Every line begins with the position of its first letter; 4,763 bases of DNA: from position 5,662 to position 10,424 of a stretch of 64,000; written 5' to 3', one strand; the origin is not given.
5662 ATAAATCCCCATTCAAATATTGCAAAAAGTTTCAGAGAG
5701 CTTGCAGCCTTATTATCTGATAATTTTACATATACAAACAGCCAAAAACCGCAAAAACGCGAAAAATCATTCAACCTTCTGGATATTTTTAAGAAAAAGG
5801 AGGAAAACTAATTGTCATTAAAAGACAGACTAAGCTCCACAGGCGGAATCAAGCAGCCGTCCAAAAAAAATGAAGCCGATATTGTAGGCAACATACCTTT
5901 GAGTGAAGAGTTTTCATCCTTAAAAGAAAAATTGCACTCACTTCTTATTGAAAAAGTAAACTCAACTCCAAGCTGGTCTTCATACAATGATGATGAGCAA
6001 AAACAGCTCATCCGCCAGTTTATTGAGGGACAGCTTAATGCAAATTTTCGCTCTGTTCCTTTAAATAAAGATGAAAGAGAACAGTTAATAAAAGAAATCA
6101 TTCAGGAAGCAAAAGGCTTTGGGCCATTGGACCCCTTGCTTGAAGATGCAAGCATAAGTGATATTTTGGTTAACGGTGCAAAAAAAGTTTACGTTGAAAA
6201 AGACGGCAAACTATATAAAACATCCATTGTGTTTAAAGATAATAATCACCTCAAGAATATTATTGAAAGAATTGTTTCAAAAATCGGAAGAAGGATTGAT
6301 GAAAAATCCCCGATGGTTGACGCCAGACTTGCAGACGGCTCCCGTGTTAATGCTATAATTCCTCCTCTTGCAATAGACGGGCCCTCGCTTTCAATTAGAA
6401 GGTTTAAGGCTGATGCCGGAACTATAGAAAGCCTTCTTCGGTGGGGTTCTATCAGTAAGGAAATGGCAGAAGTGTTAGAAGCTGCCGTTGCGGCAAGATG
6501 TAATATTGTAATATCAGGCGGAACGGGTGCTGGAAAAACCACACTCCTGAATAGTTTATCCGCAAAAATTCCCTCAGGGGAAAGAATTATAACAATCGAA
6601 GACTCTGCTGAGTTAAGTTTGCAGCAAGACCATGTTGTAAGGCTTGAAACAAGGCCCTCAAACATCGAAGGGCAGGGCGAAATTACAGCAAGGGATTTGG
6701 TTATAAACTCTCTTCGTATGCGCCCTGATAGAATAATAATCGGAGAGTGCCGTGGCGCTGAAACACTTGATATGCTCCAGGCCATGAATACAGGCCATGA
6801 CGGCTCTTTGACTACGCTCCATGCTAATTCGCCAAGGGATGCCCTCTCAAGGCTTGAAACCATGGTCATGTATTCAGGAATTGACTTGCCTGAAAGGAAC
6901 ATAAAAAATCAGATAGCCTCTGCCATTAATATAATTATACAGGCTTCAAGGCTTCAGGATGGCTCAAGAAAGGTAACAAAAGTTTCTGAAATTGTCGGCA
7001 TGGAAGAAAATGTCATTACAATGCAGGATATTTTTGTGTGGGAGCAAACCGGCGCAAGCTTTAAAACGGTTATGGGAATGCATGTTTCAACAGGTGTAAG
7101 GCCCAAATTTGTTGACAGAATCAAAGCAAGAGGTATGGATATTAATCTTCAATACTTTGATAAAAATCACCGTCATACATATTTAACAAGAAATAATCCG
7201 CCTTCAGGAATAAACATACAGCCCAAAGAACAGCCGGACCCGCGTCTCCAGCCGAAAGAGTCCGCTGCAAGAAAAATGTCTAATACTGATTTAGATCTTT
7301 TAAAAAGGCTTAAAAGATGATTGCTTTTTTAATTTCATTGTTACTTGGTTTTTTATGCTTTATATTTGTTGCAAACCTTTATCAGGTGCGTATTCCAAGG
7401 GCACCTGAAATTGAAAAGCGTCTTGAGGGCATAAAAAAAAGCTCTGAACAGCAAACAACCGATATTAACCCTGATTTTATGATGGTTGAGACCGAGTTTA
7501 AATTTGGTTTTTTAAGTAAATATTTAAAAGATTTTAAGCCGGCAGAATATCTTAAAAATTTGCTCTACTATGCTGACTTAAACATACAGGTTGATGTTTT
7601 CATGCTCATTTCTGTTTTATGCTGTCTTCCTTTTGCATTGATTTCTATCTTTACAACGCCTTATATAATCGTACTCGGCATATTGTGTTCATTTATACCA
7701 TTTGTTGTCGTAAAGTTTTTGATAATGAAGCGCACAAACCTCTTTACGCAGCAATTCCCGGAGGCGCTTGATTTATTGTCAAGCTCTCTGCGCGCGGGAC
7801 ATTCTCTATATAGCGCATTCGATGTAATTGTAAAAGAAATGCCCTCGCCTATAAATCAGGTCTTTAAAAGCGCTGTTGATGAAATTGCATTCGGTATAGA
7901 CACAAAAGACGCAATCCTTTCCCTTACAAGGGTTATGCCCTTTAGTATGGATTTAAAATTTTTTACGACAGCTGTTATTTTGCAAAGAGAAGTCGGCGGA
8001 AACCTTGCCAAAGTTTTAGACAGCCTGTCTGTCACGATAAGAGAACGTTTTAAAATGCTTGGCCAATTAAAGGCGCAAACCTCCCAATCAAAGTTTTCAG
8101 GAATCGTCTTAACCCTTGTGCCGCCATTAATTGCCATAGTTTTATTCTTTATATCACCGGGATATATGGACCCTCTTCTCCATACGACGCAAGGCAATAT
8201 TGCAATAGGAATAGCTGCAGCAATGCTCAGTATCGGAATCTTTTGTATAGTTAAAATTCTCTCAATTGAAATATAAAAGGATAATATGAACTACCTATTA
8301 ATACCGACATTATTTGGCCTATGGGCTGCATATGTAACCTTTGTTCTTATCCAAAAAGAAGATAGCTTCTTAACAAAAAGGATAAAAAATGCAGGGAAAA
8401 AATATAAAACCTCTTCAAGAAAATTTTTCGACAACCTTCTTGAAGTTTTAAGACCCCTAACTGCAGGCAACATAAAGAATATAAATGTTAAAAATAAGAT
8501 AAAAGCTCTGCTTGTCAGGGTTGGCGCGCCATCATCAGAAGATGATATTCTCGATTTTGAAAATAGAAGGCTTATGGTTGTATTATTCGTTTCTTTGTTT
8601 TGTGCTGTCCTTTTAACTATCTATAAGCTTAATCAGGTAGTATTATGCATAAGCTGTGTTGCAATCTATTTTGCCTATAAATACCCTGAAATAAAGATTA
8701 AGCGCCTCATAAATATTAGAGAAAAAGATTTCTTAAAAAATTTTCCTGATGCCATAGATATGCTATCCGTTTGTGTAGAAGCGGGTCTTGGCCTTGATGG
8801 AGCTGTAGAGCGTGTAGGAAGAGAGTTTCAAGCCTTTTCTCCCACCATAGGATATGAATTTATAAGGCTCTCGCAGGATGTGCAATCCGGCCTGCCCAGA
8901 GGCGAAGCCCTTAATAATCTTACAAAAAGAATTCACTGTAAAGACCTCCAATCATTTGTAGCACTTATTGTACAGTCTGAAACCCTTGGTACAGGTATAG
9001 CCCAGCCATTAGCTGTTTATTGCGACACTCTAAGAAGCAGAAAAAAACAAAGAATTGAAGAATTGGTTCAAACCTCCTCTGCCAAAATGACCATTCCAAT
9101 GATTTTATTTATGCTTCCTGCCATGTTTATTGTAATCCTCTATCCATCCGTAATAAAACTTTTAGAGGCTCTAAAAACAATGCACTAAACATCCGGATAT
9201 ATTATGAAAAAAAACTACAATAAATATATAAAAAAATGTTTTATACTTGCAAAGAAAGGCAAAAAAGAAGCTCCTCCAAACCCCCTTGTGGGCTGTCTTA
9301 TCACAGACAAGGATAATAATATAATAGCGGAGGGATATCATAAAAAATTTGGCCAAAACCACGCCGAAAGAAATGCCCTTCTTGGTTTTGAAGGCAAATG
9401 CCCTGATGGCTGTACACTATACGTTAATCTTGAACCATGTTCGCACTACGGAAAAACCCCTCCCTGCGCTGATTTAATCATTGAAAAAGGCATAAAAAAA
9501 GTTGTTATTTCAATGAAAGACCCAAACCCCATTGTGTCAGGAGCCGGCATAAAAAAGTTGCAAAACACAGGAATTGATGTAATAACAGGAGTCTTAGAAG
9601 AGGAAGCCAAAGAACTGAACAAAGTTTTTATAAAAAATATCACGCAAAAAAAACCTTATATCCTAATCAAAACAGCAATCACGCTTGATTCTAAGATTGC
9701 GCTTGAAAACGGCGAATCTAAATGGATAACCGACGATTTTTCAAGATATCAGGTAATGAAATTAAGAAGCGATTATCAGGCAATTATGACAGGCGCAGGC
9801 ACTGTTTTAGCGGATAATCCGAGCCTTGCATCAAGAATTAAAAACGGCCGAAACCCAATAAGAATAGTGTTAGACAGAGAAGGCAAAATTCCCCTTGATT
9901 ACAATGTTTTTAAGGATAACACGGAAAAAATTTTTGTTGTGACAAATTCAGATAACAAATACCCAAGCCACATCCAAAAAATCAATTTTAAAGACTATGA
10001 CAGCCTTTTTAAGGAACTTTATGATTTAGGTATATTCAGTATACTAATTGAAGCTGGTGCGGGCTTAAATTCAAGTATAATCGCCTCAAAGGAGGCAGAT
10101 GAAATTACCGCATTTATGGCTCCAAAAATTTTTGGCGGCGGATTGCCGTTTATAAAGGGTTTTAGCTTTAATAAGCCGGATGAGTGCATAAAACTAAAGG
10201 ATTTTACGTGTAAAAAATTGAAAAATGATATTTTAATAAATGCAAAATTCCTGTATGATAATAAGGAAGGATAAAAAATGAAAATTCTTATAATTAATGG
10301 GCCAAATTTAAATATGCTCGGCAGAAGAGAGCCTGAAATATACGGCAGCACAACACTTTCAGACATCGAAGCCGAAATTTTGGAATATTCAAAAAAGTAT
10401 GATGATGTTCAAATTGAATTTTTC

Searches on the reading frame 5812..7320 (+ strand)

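Call 43: search_protein_families(library=pfam, proteins=[window:5812-7320:+], max_evalue=0.00001)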
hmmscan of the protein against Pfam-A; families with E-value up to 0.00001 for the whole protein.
window:5812-7320:+ (502 aa): 1 family
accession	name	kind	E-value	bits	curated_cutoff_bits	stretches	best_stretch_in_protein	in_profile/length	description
PF00437.27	T2SSE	-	1e-66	225.5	24.9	1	100-381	2-277/370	Type II/IV secretion system protein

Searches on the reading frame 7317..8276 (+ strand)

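Call 43: search_protein_families(library=pfam, proteins=[window:7317-8276:+], max_evalue=0.00001)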
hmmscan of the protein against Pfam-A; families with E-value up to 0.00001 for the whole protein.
window:7317-8276:+ (319 aa): 1 family
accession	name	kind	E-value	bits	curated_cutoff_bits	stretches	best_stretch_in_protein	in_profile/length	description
PF00482.28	T2SSF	-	1e-17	64.7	25.2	1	150-276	1-123/125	Type II secretion system (T2SS), protein F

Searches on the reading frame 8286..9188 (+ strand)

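Call 43: search_protein_families(library=pfam, proteins=[window:8286-9188:+], max_evalue=0.00001)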
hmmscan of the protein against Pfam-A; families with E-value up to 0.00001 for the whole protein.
window:8286-9188:+ (300 aa): 1 family
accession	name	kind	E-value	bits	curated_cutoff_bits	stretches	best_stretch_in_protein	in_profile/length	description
PF00482.28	T2SSF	-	3.1e-17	63.2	25.2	1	157-285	2-124/125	Type II secretion system (T2SS), protein F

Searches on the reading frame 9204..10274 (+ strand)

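Call 43: search_protein_families(library=pfam, proteins=[window:9204-10274:+], max_evalue=0.00001)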
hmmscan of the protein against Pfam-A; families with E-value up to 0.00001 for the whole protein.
window:9204-10274:+ (356 aa): 4 families
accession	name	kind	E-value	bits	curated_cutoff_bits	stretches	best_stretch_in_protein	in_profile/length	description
PF01872.23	RibD_C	-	1.9e-41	142.5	24.1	1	151-344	1-196/197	RibD C-terminal domain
PF00383.29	dCMP_cyt_deam_1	-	1e-18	67.5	25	1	4-104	3-102/102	Cytidine and deoxycytidylate deaminase zinc-binding region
PF14437.12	MafB19-deam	-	4.1e-11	43.4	27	1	28-145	24-140/142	MafB19-like deaminase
PF18785.7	Inv-AAD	-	1.4e-07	31.8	26.5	1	32-128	4-116/129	Invertebrate-AID/APOBEC-deaminase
